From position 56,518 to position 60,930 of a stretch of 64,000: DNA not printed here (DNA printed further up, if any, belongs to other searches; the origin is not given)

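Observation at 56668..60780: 1370-aa activase-activase-dehydratase fusion protein with the domain architecture of the anaerobic plasmalogen synthase (PlsA/PlsR family)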

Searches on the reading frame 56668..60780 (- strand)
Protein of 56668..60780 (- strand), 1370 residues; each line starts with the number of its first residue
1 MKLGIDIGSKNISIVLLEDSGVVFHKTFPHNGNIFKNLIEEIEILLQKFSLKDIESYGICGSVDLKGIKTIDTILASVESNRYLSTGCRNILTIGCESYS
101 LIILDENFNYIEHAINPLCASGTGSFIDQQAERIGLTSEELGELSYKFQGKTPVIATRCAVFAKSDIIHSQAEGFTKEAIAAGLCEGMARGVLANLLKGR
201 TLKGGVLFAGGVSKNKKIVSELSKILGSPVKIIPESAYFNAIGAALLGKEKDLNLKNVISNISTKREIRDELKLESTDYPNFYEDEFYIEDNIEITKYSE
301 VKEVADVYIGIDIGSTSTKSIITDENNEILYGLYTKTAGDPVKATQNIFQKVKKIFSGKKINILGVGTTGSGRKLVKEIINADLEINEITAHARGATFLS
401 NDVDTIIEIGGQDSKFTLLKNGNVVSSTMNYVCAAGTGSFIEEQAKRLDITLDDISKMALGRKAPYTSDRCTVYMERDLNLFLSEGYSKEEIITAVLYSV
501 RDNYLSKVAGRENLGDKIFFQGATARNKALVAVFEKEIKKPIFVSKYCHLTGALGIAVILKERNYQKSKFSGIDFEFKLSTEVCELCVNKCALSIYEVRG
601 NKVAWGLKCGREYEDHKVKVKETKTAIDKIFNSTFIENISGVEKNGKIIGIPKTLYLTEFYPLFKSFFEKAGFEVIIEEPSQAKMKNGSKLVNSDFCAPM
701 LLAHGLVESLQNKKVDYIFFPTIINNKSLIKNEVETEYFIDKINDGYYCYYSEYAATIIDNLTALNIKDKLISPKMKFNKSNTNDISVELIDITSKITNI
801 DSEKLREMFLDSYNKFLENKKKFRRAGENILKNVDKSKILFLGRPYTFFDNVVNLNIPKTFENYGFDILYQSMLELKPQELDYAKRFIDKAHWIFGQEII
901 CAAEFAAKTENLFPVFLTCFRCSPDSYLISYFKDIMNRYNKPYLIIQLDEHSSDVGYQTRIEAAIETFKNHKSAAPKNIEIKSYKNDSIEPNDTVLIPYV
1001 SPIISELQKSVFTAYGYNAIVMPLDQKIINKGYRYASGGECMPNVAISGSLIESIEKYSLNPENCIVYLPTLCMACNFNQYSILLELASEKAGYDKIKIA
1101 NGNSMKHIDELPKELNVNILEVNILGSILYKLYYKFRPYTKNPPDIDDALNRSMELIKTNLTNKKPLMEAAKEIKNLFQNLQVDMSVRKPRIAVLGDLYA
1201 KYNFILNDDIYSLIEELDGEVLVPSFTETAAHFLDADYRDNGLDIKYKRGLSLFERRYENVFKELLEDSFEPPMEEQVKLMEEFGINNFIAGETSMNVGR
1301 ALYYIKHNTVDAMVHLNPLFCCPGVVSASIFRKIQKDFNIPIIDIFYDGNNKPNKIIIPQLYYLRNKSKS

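Call 5: search_protein_families(library=pfam, proteins=[window:56668-60780:-], max_evalue=0.01)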
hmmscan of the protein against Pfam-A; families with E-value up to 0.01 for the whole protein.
window:56668-60780:- (1370 aa): 5 families
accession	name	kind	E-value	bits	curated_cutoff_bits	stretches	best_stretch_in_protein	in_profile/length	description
PF01869.26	BcrAD_BadFG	-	8.4e-65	219.4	31.5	2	309-557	1-268/271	BadF/BadG/BcrA/BcrD ATPase family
PF09989.15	DUF2229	-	5.5e-42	144.3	29.4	1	649-873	2-217/218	CoA enzyme activase uncharacterised domain (DUF2229)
PF06050.19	HGD-D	-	2.2e-05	24.6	28.4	0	921-967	294-341/342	2-hydroxyglutaryl-CoA dehydratase, D-component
PF02782.22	FGGY_C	-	0.00028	21.1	27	0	168-248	111-194/198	FGGY family of carbohydrate kinases, C-terminal domain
PF05378.19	Hydant_A_N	-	0.00058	20.1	25.2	1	309-376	2-72/176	Hydantoinase/oxoprolinase N-terminal region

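Call 6: search_protein_families(library=ncbifam, proteins=[window:56668-60780:-], max_evalue=0.01)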
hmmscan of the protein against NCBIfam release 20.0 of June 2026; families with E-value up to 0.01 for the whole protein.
window:56668-60780:- (1370 aa): 10 families
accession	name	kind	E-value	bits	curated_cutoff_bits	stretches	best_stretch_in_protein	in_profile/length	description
TIGR00241.1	CoA_E_activ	domain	2.6e-87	292.5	125.4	2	308-559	2-248/248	acyl-CoA dehydratase activase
TIGR03286.1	methan_mark_15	hypoth_equivalog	3.3e-50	171.2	455.75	2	307-559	145-400/404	methanogenesis marker 15 protein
TIGR03192.1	benz_CoA_bzdQ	equivalog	1.7e-37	129.5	380.2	2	294-558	17-284/293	benzoyl-CoA reductase, bzd-type, subunit Q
TIGR02261.1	benz_CoA_red_D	equivalog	2.1e-32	112.3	312.85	2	79-248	89-262/262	benzoyl-CoA reductase subunit D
TIGR02259.1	benz_CoA_red_A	equivalog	6.6e-30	104.2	578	2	376-540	241-407/432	benzoyl-CoA reductase subunit A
NF009842.0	PRK13317.1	equivalog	1.8e-06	27.5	234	1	308-402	4-90/277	type II pantothenate kinase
NF045551.1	GK_Pyrobac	equivalog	0.0022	17.3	500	0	308-369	2-56/294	ATP-dependent glucokinase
NF011660.0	PRK15080.1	equivalog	0.0029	16.9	182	0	290-337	14-61/277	ethanolamine utilization protein EutJ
TIGR02190.1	GlrX-dom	hypoth_equivalog_domain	0.0052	16.7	99.3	0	1009-1056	25-72/79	glutaredoxin-family domain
NF007251.0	PRK09698.1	equivalog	0.0089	15.3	253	0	305-338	5-38/304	allose kinase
